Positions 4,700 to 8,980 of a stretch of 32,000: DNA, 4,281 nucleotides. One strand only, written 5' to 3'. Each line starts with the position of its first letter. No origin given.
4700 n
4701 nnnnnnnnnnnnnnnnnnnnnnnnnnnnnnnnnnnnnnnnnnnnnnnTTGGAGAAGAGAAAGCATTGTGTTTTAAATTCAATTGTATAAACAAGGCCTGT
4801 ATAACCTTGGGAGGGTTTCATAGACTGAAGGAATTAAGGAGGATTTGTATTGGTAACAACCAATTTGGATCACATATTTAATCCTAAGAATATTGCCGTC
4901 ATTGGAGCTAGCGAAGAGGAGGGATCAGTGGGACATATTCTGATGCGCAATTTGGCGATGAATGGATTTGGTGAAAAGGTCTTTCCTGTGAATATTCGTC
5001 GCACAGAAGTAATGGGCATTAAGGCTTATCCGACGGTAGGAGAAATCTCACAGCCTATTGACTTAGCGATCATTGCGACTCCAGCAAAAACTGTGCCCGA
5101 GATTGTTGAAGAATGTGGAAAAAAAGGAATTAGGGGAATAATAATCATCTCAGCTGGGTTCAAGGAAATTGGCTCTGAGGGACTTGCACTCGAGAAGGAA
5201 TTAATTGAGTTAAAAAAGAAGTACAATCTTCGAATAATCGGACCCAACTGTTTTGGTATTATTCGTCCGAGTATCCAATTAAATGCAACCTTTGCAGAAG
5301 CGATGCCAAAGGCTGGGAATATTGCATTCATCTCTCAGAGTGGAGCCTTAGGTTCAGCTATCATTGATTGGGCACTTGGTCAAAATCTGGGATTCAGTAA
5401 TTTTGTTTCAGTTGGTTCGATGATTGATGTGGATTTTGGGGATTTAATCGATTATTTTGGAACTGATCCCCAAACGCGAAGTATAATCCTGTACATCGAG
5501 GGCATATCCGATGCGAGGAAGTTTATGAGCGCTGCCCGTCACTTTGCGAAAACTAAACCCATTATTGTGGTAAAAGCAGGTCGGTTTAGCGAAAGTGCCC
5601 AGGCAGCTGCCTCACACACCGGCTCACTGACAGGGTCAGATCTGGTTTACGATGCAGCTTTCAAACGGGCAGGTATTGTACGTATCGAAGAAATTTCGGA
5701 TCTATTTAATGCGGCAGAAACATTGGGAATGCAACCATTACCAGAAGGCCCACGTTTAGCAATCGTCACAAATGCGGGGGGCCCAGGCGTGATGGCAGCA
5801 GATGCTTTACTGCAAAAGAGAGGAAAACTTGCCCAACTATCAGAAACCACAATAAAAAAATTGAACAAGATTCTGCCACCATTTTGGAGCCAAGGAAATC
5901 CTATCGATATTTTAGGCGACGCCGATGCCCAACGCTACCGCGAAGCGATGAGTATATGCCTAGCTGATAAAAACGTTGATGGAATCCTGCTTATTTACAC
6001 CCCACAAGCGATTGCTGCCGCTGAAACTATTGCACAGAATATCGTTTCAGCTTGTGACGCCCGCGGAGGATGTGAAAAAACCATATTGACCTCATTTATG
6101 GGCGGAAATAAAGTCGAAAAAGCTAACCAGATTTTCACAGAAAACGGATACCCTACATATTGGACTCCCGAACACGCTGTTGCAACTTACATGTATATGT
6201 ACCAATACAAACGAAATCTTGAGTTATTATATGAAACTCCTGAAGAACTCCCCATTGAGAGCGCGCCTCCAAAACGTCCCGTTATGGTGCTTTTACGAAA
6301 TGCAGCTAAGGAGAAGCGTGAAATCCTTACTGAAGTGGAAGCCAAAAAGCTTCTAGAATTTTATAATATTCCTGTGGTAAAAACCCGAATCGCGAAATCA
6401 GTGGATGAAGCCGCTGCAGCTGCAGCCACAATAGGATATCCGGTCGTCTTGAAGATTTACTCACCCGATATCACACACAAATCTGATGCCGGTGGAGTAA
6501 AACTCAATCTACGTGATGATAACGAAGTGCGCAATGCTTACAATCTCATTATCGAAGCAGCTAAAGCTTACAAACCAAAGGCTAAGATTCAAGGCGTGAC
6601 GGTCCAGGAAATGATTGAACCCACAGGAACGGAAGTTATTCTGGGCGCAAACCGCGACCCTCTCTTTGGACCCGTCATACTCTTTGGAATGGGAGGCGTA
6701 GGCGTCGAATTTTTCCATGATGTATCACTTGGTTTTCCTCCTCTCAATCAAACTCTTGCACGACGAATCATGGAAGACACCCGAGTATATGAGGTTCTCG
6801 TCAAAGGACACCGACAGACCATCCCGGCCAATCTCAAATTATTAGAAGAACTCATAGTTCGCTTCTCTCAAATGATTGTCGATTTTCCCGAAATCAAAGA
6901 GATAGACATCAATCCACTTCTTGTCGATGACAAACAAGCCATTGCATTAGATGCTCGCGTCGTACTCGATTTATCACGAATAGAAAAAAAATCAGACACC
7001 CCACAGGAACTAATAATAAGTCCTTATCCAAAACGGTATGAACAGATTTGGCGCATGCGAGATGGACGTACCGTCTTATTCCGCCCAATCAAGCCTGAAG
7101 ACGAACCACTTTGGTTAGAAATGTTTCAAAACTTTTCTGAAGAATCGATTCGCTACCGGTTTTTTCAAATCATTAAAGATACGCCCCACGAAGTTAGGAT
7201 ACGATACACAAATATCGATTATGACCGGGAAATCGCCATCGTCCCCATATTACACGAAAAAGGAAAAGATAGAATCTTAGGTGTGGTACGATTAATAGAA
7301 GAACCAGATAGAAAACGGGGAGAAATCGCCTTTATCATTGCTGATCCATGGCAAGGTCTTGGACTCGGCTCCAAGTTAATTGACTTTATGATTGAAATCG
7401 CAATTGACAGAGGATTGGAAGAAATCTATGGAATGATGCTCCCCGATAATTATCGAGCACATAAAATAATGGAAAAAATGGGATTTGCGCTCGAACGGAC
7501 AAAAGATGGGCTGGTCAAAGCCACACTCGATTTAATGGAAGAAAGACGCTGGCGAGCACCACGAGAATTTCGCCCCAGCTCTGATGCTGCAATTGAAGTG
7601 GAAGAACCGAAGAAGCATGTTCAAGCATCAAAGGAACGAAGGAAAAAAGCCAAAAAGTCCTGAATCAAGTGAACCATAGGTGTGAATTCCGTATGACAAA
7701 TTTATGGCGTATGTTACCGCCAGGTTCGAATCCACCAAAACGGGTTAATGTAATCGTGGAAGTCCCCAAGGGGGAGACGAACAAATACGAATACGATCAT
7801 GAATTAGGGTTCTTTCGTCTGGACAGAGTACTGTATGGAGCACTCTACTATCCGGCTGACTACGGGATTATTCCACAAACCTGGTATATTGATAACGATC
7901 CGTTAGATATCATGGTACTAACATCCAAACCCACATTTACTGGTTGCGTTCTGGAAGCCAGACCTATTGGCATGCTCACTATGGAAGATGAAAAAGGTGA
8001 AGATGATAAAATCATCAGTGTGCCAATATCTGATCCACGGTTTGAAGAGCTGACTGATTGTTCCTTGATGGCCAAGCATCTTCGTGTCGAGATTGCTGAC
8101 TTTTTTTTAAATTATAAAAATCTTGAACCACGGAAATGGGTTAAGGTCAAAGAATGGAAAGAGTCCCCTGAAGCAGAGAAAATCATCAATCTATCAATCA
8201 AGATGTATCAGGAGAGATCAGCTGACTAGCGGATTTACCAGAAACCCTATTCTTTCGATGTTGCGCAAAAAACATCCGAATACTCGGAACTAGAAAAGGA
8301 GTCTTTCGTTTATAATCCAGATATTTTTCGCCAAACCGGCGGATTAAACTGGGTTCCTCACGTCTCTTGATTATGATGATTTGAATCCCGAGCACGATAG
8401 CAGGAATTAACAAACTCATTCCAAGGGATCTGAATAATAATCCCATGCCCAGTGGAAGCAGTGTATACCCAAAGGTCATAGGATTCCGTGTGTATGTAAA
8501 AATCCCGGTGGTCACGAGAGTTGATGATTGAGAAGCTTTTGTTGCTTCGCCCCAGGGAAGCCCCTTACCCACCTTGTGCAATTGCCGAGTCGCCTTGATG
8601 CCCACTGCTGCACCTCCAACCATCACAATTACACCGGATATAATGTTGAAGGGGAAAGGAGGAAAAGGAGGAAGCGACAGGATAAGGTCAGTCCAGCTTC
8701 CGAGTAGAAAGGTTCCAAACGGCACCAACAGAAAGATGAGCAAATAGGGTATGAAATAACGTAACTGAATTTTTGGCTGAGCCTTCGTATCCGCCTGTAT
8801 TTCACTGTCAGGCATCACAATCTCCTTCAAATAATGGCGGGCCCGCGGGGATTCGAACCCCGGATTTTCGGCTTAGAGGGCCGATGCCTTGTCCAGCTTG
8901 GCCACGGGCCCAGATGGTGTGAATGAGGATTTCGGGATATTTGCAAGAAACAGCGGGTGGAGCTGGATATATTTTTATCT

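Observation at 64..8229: Candidate undescribed regulatory-metabolic hub for amino-acid catabolism: pseudo-ATPase / extended GDH / RHH-V4R regulator / ACD-GNAT / PPase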

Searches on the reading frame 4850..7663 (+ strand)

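Call 3: search_protein_families(library=pfam, proteins=[window:4850-7663:+], max_evalue=0.01)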
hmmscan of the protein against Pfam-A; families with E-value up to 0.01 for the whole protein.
window:4850-7663:+ (937 aa): 11 families
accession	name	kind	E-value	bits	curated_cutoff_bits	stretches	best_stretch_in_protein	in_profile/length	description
PF13549.11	ATP-grasp_5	-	6.6e-89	297.5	27.6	1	485-706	2-221/221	ATP-grasp domain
PF13607.11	Succ_CoA_lig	-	1.2e-57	193.9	27.4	1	155-292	1-138/138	Succinyl-CoA ligase like flavodoxin domain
PF13380.12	CoA_binding_2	-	1e-24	87.6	22.8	1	13-138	1-114/116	CoA binding domain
PF19045.5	Ligase_CoA_2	-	1.1e-16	61.8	23.7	1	304-459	2-160/162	Ligase-CoA domain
PF02629.25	CoA_binding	-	6e-14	53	22.3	1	11-103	2-97/97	CoA binding domain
PF00583.31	Acetyltransf_1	-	7.6e-11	42.7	20.7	1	788-879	24-116/116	Acetyltransferase (GNAT) family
PF13302.13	Acetyltransf_3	-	1.8e-10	42.1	25.4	1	742-879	2-137/138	Acetyltransferase (GNAT) domain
PF13508.13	Acetyltransf_7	-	2e-05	25.3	27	1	807-879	12-82/84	Acetyltransferase (GNAT) domain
PF00549.24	Ligase_CoA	-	0.00011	22.8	24.5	0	350-444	24-122/128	CoA-ligase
PF08442.15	ATP-grasp_2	-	0.00058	20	29.5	1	493-587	2-94/202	ATP-grasp domain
PF02786.22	CPSase_L_D2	-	0.0059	16.6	19.8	0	497-535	4-44/211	Carbamoyl-phosphate synthase L chain, ATP binding domain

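Call 5: search_protein_families(library=ncbifam, proteins=[window:4850-7663:+], max_evalue=0.01)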
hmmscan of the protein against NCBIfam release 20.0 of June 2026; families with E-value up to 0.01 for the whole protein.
window:4850-7663:+ (937 aa): 16 families
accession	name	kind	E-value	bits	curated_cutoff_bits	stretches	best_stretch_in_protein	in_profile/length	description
NF045493.1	HydDutCoALig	equivalog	5.1e-192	640.1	1300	1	8-706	5-698/698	4-hydroxybutyrate--CoA ligase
TIGR02717.1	AcCoA-syn-alpha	equivalog_domain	2.1e-172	573.8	567.15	1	6-453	1-446/447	acetate--CoA ligase alpha subunit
NF045494.1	AcCoALig_Archglob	equivalog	2.3e-148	495.5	1200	2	4-455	216-664/665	acetate--CoA ligase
NF045492.1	HydPropCoALig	equivalog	8.7e-144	480.5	1300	2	4-451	246-694/700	3-hydroxypropionate--CoA ligase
NF058543.1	ActPatMycb56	equivalog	4.7e-20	71.7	460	1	735-903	132-298/317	acetyltransferase Pat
NF001913.0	PRK00696.1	equivalog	1.2e-18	67.2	370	2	493-711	3-223/388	ADP-forming succinate--CoA ligase subunit beta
TIGR01019.1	sucCoAalpha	subfamily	3.1e-15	56.3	353.2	1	52-260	44-249/286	succinate--CoA ligase subunit alpha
TIGR01016.1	sucCoAbeta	subfamily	4.7e-15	55.4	375.55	2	493-711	3-223/386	succinate-CoA ligase subunit beta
NF004230.0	PRK05678.1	equivalog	1.6e-14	53.8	336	1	52-260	46-251/291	succinate--CoA ligase subunit alpha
NF010647.0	PRK14046.1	equivalog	1.3e-09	37.6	604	2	350-435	285-367/392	malate--CoA ligase subunit beta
NF010623.0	PRK14016.1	subfamily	1.4e-08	33.4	877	1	498-570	218-285/871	cyanophycin synthetase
TIGR02068.2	cya_phycin_syn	equivalog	8.2e-07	27.4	850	1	497-572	216-286/862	cyanophycin synthetase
NF040503.1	resist_ArsN1a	equivalog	0.00086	19.1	170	1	824-879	78-133/159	arsinothricin resistance N-acetyltransferase ArsN1 family A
TIGR01575.1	rimI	equivalog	0.0017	18.5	86.4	0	824-881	56-114/132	ribosomal protein S18-alanine N-acetyltransferase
NF005525.0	PRK07178.1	equivalog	0.0048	15.6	768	1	490-575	110-192/471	acetyl-CoA carboxylase biotin carboxylase subunit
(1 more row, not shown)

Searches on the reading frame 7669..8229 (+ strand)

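Call 3: search_protein_families(library=pfam, proteins=[window:7669-8229:+], max_evalue=0.01)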
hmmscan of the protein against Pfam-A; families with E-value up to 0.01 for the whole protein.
window:7669-8229:+ (186 aa): 1 family
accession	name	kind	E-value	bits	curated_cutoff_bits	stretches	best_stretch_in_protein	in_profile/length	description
PF00719.24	Pyrophosphatase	-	6.3e-57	192.1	23.5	1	28-181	1-153/153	Inorganic pyrophosphatase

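Call 5: search_protein_families(library=ncbifam, proteins=[window:7669-8229:+], max_evalue=0.01)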
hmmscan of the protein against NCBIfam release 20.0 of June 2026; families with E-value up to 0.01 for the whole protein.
window:7669-8229:+ (186 aa): 3 families
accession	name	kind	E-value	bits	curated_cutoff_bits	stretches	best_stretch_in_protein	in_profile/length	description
NF002317.0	PRK01250.1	equivalog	1.2e-52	178.3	200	1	16-182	6-175/176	inorganic diphosphatase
NF002578.0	PRK02230.1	equivalog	5.3e-33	114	246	1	24-181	4-161/185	inorganic pyrophosphatase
NF001886.0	PRK00642.1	equivalog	2.8e-28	98.9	247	2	75-183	93-204/208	inorganic pyrophosphatase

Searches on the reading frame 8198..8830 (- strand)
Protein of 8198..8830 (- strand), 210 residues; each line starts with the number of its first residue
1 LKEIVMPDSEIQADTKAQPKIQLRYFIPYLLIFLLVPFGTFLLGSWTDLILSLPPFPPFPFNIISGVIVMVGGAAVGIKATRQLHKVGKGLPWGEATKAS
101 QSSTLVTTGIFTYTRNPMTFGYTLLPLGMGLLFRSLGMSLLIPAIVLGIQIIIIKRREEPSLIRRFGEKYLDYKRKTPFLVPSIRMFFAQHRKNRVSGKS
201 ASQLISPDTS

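Call 3: search_protein_families(library=pfam, proteins=[window:8198-8830:-], max_evalue=0.01)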
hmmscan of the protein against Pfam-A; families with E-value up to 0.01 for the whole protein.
window:8198-8830:- (210 aa): 3 families
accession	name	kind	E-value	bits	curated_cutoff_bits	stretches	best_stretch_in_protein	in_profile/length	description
PF04191.18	PEMT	-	2.2e-12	47.8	25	1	63-168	3-104/105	Phospholipid methyltransferase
PF04140.19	ICMT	-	0.0055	17.5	24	1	90-147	20-78/95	Isoprenylcysteine carboxyl methyltransferase (ICMT) family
PF06966.17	DUF1295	-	0.0057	16.6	20.4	1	64-177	122-235/235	Protein of unknown function (DUF1295)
